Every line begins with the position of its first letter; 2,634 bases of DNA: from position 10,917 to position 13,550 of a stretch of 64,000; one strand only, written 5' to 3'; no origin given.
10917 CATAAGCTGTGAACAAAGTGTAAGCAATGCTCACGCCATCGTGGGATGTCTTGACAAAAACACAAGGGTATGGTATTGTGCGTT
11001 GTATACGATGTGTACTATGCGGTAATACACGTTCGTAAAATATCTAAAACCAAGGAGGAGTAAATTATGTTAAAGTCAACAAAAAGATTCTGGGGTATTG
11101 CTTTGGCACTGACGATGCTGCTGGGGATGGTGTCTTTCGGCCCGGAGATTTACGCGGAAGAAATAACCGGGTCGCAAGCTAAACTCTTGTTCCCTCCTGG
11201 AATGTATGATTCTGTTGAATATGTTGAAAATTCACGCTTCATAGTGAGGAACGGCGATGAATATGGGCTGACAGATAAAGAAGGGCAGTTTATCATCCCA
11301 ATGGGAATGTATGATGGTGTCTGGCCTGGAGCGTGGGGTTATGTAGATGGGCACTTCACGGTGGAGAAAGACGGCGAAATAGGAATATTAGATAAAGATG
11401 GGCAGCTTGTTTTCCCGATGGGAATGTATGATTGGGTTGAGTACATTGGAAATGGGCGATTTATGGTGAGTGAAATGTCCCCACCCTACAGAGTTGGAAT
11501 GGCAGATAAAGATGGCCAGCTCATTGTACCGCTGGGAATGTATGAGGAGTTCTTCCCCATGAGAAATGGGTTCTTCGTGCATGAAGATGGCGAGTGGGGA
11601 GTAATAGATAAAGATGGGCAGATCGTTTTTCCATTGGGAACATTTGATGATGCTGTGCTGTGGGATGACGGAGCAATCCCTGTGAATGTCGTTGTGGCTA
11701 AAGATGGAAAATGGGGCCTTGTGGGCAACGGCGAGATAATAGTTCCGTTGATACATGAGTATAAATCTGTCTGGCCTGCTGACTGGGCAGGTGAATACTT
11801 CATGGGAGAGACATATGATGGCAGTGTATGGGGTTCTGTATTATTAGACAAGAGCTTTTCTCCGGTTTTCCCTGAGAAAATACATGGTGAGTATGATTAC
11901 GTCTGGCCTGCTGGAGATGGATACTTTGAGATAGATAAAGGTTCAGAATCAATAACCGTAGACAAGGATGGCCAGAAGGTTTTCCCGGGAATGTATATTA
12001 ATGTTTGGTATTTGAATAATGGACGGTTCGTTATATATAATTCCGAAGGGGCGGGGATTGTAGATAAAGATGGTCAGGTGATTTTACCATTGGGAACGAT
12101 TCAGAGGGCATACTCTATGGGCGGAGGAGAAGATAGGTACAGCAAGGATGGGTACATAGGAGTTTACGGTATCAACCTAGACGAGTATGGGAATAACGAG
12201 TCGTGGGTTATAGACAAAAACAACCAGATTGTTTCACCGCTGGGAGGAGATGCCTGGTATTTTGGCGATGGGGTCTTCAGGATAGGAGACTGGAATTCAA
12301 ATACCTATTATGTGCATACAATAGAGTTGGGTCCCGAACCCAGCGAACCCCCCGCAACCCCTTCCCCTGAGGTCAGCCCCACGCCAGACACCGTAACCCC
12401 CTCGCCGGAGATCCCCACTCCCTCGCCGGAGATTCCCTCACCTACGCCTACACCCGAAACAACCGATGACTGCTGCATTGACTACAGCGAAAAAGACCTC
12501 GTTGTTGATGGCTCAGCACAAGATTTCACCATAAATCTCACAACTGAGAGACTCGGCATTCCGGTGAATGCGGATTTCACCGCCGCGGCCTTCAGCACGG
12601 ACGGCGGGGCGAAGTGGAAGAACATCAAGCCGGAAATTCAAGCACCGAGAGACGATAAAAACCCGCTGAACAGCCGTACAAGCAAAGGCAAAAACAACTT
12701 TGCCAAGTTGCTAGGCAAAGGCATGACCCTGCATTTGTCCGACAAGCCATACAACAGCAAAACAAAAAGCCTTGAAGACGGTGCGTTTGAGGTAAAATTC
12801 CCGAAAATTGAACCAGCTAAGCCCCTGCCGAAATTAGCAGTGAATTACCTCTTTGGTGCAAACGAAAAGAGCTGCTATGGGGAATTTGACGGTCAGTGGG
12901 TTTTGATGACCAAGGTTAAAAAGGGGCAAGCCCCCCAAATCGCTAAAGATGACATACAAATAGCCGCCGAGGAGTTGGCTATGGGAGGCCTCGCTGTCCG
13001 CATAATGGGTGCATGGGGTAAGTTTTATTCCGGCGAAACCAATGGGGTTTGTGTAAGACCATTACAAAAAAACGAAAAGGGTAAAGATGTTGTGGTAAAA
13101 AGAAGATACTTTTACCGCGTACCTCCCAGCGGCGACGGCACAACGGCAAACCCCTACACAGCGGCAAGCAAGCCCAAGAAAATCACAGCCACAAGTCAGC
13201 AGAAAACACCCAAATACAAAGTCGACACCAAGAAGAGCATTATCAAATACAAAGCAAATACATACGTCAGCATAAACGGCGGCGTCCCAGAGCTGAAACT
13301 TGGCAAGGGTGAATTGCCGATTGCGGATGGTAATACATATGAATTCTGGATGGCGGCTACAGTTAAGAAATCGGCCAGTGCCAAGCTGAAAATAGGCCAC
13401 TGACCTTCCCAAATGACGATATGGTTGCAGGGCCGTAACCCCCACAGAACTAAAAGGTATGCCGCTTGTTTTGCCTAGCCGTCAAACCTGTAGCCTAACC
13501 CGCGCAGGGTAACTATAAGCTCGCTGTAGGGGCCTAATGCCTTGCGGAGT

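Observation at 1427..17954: Four secreted proteins with unrelated head domains share one unrecognised Lys-rich C-terminal module of about 260-310 aa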

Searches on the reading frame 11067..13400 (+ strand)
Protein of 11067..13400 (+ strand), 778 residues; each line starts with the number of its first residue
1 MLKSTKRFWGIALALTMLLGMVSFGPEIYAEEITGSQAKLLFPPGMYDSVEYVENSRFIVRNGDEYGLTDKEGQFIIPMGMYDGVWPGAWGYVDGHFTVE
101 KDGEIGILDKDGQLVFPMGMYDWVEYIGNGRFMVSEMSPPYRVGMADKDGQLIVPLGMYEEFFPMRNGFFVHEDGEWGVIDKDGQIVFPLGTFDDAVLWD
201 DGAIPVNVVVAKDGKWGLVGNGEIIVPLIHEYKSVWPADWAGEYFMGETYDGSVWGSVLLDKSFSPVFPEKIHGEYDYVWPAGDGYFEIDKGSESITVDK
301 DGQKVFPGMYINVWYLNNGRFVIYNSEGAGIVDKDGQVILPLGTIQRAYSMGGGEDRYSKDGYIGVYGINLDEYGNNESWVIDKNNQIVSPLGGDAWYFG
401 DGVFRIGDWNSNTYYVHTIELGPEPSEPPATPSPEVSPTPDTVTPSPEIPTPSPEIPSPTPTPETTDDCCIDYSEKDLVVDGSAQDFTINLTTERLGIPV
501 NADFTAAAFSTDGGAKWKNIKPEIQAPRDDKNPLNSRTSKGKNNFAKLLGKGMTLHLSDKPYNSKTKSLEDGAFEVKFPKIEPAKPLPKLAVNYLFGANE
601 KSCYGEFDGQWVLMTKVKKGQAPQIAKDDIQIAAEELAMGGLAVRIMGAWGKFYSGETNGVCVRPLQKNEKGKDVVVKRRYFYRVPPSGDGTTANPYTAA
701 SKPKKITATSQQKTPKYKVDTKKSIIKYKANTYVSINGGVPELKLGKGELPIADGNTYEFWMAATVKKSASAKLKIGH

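Call 7: search_protein_families(library=pfam, proteins=[window:11067-13400:+], max_evalue=1)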
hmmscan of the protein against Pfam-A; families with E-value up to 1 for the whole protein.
window:11067-13400:+ (778 aa): 1 family
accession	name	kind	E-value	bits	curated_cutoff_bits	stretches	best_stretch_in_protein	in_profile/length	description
PF14903.11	WG_beta_rep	-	4.4e-11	43.1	25.6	2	177-216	1-35/35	WG containing repeat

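Call 9: search_protein_families(library=ncbifam, proteins=[window:11067-13400:+], max_evalue=1)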
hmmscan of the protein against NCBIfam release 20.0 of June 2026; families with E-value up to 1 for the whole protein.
window:11067-13400:+ (778 aa): 0 families

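Call 57: find_encoding_contigs(protein=window:11067-13400:+, flank=2000, max_places=4)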
Protein window:11067-13400:+ (778 aa): no gene with exactly this product is on record in the collection.
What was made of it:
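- Tried and rejected: Not on record (call 57).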

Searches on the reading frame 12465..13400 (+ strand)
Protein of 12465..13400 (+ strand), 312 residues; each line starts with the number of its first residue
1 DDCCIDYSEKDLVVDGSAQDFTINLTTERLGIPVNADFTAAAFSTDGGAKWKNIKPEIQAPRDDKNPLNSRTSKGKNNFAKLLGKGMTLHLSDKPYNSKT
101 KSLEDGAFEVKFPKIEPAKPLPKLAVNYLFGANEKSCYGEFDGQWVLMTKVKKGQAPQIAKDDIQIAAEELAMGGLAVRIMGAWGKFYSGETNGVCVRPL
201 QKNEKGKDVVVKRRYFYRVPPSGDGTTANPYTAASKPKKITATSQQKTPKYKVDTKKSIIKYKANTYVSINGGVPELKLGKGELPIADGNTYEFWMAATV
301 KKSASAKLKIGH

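Call 11: find_homologous_proteins(query=window:12465-13400:+, max_evalue=0.001)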
Query window:12465-13400:+ (312 aa): 5 proteins with E <= 0.001 among 939 candidates.
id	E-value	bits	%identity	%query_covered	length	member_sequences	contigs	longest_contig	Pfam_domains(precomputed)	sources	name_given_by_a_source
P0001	1.5e-60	223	54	74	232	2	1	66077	-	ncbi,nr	ncbi:MAG: hypothetical protein FWH04_04265, partial [Oscillospiraceae bacterium]|nr:hypothetical pro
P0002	2.5e-40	157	41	98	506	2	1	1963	-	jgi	-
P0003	2.7e-21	94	69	25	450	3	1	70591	PF00415.25,PF13540.13,PF25384.2,PF25390.2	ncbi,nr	ncbi:MAG: hypothetical protein FWH04_02785, partial [Oscillospiraceae bacterium]|nr:hypothetical pro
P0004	4.4e-20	90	66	25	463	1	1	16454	PF00415.25,PF13540.13,PF25384.2,PF25390.2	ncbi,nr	ncbi:MAG: hypothetical protein FWH04_08935, partial [Oscillospiraceae bacterium]|nr:hypothetical pro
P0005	1.4e-10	59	33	78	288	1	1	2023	-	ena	-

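Call 27: find_homologous_proteins(query=A2, max_evalue=0.00001)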
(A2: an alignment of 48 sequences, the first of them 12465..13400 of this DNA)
Query A2 (48 sequences) (312 aa, profile of the alignment): 16 proteins with E <= 0.00001 among 6068 candidates.
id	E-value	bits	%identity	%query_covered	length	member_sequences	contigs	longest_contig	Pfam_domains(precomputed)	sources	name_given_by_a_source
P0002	1.2e-101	358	41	98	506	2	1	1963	-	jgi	-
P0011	2.2e-101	357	41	99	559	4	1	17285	-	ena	-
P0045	7.0e-99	349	35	98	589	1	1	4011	PF13306.13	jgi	-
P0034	3.4e-95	337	37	95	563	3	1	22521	-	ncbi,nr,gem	ncbi:MAG: hypothetical protein FWG31_09645 [Oscillospiraceae bacterium]|nr:hypothetical protein [Osc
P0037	3.2e-83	297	37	98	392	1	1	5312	-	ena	-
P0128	5.0e-78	280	25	97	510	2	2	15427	PF07581.18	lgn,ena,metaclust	metaclust:\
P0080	1.0e-65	240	30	97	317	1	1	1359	-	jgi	jgi:hypothetical protein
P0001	2.1e-57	213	54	74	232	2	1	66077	-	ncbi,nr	ncbi:MAG: hypothetical protein FWH04_04265, partial [Oscillospiraceae bacterium]|nr:hypothetical pro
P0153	4.0e-54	202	33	77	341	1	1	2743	-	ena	-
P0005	5.5e-54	201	33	78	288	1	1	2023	-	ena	-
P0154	1.0e-48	184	25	86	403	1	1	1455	-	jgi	jgi:hypothetical protein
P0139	3.8e-47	179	30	97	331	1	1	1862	-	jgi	-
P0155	2.8e-44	170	34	44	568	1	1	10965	-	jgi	jgi:hypothetical protein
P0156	5.6e-33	132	36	36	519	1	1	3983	-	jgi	jgi:hypothetical protein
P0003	9.6e-11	60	69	25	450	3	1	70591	PF00415.25,PF13540.13,PF25384.2,PF25390.2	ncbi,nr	ncbi:MAG: hypothetical protein FWH04_02785, partial [Oscillospiraceae bacterium]|nr:hypothetical pro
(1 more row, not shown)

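Call 34: search_protein_families(library=phrogs, proteins=[window:12465-13400:+], max_evalue=1)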
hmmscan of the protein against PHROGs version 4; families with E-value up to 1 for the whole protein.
window:12465-13400:+ (312 aa): 0 families

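Call 36: predict_structure(alignment_id=A3)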
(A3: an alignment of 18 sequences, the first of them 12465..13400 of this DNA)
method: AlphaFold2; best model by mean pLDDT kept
length: 312 residues; sequences in the alignment: 18
mean_pLDDT: 85.6   pTM: 0.81
mean pLDDT of the five models: 85.6, 85.0, 84.2, 83.4, 83.4
residues with pLDDT >= 90: 181; 70-90: 85; 50-70: 40; < 50: 6
segments of 3 or more residues with pLDDT < 50: 73-75
pLDDT, mean of each block of 10 residues (from residue 1): 79 93 90 79 94 75 61 61 93 94 94 96 90 70 84 79 86 51 80 85 93 92 91 93 93 93 95 93 94 93 92 82
secondary structure, 60 per line:
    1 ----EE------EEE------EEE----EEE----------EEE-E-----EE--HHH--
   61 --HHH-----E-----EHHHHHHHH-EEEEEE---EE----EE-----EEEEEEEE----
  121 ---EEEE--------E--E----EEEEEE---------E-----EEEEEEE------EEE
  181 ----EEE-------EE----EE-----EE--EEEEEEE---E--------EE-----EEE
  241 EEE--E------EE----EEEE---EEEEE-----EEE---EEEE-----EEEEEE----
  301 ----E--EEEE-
elements in order: E13-15 E22-24 E29-31 E42-44 H78-85 E87-92 E109-116 E124-127 E144-149 E165-171 E178-180 E185-187 E212-218 E238-243 E259-262 E266-270 E276-278 E282-285 E291-296 E308-311
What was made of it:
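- On BNR/Asp-box repeat (PF02012): The predicted fold is not a propeller (call 36).
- The model is confident and compact (pTM 0.81), which fits a functional unit rather than beads on a string (call 36).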

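Call 38: fold_search(model_id=the predicted structure, library=pdb)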
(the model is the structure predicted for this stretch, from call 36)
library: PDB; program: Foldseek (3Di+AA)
matches with E <= 10: 340; with E <= 0.001: 0
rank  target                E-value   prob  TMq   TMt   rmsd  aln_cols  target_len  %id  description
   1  8bnq_B                6.3e-03  0.33  0.15  0.16  17.7       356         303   10  Crystal structure of the FnIII-tandem A84-A86 from the A-band of titin (released 2023-04-12)
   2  6tpw                  9.0e-03  0.66  0.24  0.22  13.7       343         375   10  Crystal structures of FNIII domain one through four of the human leucocyte common antigen-related protein ( LAR) (released 2020-05-13)
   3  8d82_A                1.3e-02  0.44  0.20  0.14  14.7       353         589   10  Cryo-EM structure of human IL-6 signaling complex in detergent: model containing full extracellular domains (released 2023-03-29)
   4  9fly_A                1.4e-02  0.75  0.26  0.12  15.0       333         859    9  CryoEM structure of the base (4151-5009) in the grappling hook protein A (GhpA) in the bacterium Aureispira sp. CCB-QB (released 2024-10-16)
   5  7mro                  1.9e-02  0.28  0.16  0.17  19.1       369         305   10  Zebrafish CNTN4 FN1-FN3 domains (released 2022-01-05)
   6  2vkw_A                2.4e-02  0.35  0.16  0.20  13.2       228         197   10  Human NCAM, FN3 domains 1 and 2 (released 2008-02-26)
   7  3qt2_A                2.4e-02  0.35  0.20  0.21  15.7       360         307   10  Structure of a cytokine ligand-receptor complex (released 2012-02-01)
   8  5e53_A                2.5e-02  0.28  0.17  0.18  18.2       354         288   10  Crystal structure of chicken CNTN1 FN1-FN3 domains (released 2016-08-31)
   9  2vkx_A                2.8e-02  0.41  0.15  0.22  13.0       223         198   10  Human NCAM, FN3 domains 1 and 2, M610R mutant (released 2008-02-26)
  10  3og4_B                3.0e-02  0.60  0.19  0.27  12.0       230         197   10  The crystal structure of human interferon lambda 1 complexed with its high affinity receptor in space group P21212 (released 2010-10-20)
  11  9bl4_G                3.1e-02  0.28  0.16  0.17  13.5       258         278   12  KIR3DL1*086 in complex with HLA-B*57:03 presenting the AW10 peptide (released 2024-11-13)
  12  2vkw_B                3.3e-02  0.44  0.16  0.22  14.3       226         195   11  Human NCAM, FN3 domains 1 and 2 (released 2008-02-26)
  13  3og6_B                3.8e-02  0.57  0.19  0.26  12.1       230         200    8  The crystal structure of human interferon lambda 1 complexed with its high affinity receptor in space group P212121 (released 2010-10-20)
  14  2vkx_E                3.8e-02  0.44  0.16  0.22  13.5       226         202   12  Human NCAM, FN3 domains 1 and 2, M610R mutant (released 2008-02-26)
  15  5e53_C                4.7e-02  0.25  0.18  0.19  17.6       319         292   10  Crystal structure of chicken CNTN1 FN1-FN3 domains (released 2016-08-31)
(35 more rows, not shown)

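Call 53: fold_search(model_id=the predicted structure, library=viral)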
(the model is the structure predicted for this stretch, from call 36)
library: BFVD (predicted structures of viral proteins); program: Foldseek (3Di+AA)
matches with E <= 10: 276; with E <= 0.001: 1
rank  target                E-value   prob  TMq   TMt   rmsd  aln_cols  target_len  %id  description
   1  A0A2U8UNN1            7.3e-04  0.90  0.21  0.20  17.1       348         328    9  (no name in the UniProt tables at hand)
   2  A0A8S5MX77            1.6e-03  0.94  0.27  0.17  12.4       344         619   12  Interleukin-6 receptor subunit beta Receptor, Fibronectin Type III [Siphoviridae sp. ct91l7]
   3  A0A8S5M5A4            3.4e-03  0.41  0.15  0.08  29.9       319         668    9  Uncharacterized protein [Podoviridae sp. ctaNW81]
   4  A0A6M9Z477            4.7e-03  0.33  0.17  0.10  21.2       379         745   12  (no name in the UniProt tables at hand)
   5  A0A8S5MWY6            5.2e-03  0.75  0.21  0.09  13.5       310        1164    8  Uncharacterized protein [Siphoviridae sp. cth2082]
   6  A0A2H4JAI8            7.1e-03  0.41  0.18  0.12  14.4       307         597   11  Putative structural protein [uncultured Caudovirales phage]
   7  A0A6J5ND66            8.8e-03  0.51  0.19  0.16  14.1       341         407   10  Fibronectin type III [uncultured Caudovirales phage]
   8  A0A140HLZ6            9.7e-03  0.38  0.18  0.10  15.4       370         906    9  Peptidase S74 domain-containing protein [Bacillus phage Deep Blue]
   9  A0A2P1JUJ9            1.0e-02  0.69  0.23  0.12  18.4       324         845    9  Fibronectin type-III domain-containing protein [Bacillus phage Anath]
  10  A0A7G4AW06            1.0e-02  0.51  0.21  0.08  19.1       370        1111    9  Minor tail protein [Streptomyces phage Coruscant]
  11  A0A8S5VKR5            1.2e-02  0.41  0.18  0.11  15.5       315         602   10  (no name in the UniProt tables at hand)
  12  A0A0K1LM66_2          1.5e-02  0.38  0.21  0.11  15.4       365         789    8  Tail fiber protein [Caulobacter phage Seuss]
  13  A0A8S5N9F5            2.1e-02  0.20  0.15  0.10  16.7       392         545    9  Uncharacterized protein [Siphoviridae sp. ctBmU27]
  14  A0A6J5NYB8            2.3e-02  0.75  0.22  0.18  11.1       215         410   11  Fibronectin type III [uncultured Caudovirales phage]
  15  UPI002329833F         2.6e-02  0.38  0.20  0.10  13.7       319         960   10  (no name look-up for this kind of identifier)
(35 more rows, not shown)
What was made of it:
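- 12465..13400 (+): Module copy 3 (312 aa, pI 9.46), the copy that was modelled. Approximate subdomains: D1 12486-12824, D2 12825-13202, D3 13203-13400. AlphaFold2 pLDDT 85.6, pTM 0.81, all-beta (call 36); Foldseek (calls 38, 53).
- Closest known: Tandem fibronectin type III / Ig-like arrays. Same: Best Foldseek values are E 6e-3 in PDB and 7e-4 in BFVD, with probability up to 0.94 (calls 38, 53).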

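Call 63: search_dna_similar(query=window:12465-13400:+, collection=phages, mode=protein, max_evalue=0.001)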
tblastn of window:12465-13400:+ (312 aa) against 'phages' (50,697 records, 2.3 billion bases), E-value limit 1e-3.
No match.

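Call 75: search_solved_structures(query=A2, max_evalue=10, show_alignments=1)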
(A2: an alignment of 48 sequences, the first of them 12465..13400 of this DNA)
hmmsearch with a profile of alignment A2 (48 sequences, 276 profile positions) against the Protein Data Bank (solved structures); distinct sequences matched with E-value up to 10: 5.
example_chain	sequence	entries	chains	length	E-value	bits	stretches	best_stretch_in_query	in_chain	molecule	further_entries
6owf_C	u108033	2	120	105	0.1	15.1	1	107-136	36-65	Ethanolamine utilization protein EutN/carboxysome structural protein Ccml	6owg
4jvz_A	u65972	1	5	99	0.14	14.6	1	104-134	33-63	Carbon dioxide concentrating mechanism protein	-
4n8f_A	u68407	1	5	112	0.18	14.3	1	105-134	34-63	Carbon dioxide concentrating mechanism protein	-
7wkc_A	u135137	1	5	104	0.26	13.8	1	107-134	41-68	Carboxysome shell vertex protein CcmL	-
4joi_A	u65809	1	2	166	0.34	13.4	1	193-261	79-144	CST complex subunit STN1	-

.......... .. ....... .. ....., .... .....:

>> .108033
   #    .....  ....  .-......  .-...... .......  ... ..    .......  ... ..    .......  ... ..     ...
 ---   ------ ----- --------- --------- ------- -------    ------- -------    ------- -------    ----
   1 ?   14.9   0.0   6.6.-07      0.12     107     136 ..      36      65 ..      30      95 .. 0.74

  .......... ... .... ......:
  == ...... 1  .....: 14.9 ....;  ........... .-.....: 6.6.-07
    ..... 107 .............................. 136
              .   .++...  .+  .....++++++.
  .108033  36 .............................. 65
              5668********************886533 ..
